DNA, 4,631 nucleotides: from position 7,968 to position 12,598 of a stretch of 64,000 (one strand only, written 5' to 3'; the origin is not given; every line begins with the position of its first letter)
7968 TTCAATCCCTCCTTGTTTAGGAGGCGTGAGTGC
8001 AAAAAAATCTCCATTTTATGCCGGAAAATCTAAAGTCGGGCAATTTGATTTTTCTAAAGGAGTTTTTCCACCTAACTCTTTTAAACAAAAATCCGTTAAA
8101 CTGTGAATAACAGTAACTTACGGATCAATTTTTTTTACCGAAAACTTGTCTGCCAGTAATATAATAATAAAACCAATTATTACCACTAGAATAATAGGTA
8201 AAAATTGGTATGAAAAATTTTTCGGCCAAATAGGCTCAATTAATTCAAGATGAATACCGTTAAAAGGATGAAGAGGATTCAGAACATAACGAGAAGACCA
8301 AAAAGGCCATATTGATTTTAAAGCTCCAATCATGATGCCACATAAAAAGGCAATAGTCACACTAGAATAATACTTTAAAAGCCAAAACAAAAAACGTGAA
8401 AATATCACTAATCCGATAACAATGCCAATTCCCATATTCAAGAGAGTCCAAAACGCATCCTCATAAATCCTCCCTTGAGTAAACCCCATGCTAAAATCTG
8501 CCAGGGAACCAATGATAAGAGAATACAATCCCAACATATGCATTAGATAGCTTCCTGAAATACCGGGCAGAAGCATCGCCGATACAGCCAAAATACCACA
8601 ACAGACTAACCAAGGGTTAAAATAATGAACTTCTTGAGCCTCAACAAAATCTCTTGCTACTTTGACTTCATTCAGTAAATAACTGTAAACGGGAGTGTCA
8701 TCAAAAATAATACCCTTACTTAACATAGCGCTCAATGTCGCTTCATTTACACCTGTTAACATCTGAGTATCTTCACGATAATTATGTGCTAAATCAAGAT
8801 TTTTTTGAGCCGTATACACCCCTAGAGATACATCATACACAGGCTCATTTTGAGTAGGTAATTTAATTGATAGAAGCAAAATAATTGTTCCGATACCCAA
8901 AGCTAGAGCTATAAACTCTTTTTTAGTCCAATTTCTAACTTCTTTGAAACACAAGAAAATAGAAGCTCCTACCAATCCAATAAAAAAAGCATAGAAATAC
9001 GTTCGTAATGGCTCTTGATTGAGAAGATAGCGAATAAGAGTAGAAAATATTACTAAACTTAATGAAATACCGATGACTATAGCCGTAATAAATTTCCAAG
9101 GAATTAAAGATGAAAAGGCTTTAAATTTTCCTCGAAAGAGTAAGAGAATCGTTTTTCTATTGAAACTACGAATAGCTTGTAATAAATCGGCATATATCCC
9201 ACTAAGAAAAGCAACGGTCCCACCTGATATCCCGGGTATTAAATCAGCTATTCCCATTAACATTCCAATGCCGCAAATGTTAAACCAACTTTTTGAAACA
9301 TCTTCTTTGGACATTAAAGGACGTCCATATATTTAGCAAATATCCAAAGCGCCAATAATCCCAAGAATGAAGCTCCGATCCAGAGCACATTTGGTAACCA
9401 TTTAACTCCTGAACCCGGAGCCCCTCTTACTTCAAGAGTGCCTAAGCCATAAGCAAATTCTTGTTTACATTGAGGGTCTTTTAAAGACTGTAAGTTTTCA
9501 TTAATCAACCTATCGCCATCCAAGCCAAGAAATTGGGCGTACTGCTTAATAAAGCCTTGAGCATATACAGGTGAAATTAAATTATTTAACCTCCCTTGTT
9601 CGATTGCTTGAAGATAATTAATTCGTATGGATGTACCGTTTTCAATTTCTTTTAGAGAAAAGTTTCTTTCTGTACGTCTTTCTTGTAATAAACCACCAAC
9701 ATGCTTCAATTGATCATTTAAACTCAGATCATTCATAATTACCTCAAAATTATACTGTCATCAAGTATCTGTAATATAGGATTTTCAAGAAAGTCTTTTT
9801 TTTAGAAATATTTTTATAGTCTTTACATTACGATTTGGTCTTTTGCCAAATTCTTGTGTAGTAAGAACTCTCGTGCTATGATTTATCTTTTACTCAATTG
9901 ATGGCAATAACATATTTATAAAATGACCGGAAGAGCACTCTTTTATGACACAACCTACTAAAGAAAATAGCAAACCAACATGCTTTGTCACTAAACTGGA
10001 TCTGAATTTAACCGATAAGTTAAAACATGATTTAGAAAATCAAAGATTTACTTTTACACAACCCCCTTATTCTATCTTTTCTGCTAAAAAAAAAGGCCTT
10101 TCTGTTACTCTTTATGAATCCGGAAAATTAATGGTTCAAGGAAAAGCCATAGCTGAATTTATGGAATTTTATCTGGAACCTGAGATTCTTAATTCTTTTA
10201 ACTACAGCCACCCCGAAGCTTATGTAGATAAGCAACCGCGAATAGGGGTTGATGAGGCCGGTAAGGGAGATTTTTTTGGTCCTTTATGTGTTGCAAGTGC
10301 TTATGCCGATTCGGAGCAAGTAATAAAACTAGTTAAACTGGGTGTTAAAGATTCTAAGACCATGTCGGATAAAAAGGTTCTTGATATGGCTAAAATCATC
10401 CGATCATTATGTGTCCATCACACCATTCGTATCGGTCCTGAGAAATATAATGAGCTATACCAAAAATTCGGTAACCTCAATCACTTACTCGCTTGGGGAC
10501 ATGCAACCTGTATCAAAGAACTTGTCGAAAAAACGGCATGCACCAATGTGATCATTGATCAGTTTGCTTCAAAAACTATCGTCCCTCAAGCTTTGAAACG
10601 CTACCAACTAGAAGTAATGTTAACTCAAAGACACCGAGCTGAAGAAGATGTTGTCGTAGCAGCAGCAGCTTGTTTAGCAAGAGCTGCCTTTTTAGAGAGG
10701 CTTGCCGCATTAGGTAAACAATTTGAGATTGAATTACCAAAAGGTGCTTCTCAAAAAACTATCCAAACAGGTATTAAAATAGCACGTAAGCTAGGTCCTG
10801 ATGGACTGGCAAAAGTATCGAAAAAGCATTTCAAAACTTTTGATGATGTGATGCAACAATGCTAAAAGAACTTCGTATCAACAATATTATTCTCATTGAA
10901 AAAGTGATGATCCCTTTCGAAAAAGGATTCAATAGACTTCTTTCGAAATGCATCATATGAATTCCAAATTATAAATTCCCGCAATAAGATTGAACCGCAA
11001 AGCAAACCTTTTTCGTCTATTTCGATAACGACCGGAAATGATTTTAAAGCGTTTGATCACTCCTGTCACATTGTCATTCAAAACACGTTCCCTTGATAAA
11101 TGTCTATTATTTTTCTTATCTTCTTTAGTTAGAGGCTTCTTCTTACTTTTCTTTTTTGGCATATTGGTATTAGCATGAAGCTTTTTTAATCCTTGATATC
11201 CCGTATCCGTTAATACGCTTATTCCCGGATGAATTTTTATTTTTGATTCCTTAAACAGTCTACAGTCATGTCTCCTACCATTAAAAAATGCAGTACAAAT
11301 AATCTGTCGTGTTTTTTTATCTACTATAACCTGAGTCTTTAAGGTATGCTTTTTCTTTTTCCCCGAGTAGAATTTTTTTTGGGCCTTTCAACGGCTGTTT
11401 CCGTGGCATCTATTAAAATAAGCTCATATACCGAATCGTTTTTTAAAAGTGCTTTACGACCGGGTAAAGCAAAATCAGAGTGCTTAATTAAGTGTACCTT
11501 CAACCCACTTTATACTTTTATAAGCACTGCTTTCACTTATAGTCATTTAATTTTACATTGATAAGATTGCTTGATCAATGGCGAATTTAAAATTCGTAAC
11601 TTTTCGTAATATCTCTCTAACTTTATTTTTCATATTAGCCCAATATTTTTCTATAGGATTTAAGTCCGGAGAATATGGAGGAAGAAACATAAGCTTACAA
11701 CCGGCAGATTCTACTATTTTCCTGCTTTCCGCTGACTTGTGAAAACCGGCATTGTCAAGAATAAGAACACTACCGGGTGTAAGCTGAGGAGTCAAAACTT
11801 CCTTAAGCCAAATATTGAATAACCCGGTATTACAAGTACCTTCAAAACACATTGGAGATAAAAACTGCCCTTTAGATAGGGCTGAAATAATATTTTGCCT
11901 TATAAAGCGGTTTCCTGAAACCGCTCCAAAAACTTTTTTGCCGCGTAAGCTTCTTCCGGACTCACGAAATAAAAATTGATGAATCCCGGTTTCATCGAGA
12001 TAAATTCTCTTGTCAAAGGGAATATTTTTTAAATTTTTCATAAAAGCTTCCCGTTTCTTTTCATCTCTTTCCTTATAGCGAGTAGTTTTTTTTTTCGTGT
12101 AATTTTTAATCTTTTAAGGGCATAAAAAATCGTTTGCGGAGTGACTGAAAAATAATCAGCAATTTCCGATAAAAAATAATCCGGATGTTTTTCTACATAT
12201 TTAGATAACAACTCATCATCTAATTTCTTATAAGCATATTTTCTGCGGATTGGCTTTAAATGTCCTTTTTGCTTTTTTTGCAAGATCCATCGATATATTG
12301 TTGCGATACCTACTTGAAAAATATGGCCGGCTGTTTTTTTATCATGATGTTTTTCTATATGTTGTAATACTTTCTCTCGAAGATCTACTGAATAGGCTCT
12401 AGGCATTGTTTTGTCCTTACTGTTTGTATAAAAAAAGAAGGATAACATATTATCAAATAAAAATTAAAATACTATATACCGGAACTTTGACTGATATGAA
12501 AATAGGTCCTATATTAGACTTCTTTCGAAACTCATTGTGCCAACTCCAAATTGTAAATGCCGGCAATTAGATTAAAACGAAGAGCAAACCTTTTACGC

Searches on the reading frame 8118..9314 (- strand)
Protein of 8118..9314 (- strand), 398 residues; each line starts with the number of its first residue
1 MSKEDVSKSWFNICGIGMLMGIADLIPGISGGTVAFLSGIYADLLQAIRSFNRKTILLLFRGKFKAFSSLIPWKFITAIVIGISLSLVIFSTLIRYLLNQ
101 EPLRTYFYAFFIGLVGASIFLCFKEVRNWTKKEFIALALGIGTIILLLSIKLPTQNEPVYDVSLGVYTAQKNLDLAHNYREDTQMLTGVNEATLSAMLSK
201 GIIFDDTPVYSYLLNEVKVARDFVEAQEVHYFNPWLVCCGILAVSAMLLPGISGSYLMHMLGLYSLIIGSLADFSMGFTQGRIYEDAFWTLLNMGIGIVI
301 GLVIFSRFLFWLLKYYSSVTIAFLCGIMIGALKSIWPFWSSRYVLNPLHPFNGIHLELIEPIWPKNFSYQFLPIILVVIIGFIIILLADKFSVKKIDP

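Call 53: search_protein_families(library=ncbifam, proteins=[window:8118-9314:-], max_evalue=1e-10)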
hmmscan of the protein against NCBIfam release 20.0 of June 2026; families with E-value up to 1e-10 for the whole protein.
window:8118-9314:- (398 aa): 2 families
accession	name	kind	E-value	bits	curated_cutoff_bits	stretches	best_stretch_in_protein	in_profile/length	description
NF052564.1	PlprenPhTpVIBCH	equivalog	6.8e-52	176.6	400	2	11-155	4-145/303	polyprenyl-phosphate transporter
NF052563.1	PlprenPhTpPopt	equivalog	4.4e-34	118.3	400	2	10-151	5-133/277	polyprenyl-phosphate transporter PopT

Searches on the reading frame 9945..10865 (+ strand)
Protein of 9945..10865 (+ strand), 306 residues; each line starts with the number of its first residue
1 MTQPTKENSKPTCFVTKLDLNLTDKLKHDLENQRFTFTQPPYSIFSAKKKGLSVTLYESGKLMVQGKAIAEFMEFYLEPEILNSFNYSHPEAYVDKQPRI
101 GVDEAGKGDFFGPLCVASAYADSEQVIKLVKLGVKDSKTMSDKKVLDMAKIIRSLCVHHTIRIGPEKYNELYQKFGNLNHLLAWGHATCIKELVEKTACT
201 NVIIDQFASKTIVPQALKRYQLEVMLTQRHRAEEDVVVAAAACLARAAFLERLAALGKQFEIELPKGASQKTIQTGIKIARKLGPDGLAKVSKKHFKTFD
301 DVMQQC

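Call 53: search_protein_families(library=ncbifam, proteins=[window:9945-10865:+], max_evalue=1e-10)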
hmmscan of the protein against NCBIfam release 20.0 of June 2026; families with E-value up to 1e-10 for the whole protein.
window:9945-10865:+ (306 aa): 3 families
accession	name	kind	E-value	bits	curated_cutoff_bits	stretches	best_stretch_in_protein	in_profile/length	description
TIGR00716.1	rnhC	equivalog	5.6e-83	278.5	161.2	1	15-298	1-284/284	ribonuclease HIII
TIGR00729.1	TIGR00729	equivalog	2e-17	64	123.3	1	100-259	2-163/207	ribonuclease HII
NF010537.0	PRK13925.1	equivalog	1.2e-11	44.6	252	1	96-268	9-170/200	ribonuclease HII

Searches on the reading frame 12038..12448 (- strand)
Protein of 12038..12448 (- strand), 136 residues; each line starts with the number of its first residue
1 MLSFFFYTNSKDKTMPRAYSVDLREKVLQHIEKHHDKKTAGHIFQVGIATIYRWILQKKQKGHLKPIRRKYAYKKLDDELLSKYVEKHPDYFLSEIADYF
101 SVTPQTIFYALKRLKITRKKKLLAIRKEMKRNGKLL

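Call 36: search_protein_families(library=pfam, proteins=[window:12038-12448:-], max_evalue=0.01)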
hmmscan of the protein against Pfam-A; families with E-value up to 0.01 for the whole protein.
window:12038-12448:- (136 aa): 3 families
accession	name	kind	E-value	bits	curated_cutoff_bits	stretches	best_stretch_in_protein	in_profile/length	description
PF01710.22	HTH_Tnp_IS630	-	2.4e-29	102.3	21.3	1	18-132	2-112/119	Transposase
PF04297.20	UPF0122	-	0.0059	17.3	22.7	0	82-116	27-59/101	Putative helix-turn-helix protein, YlxM / p13 like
PF12728.13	HTH_17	-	0.0072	17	27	0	43-75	10-40/51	Helix-turn-helix domain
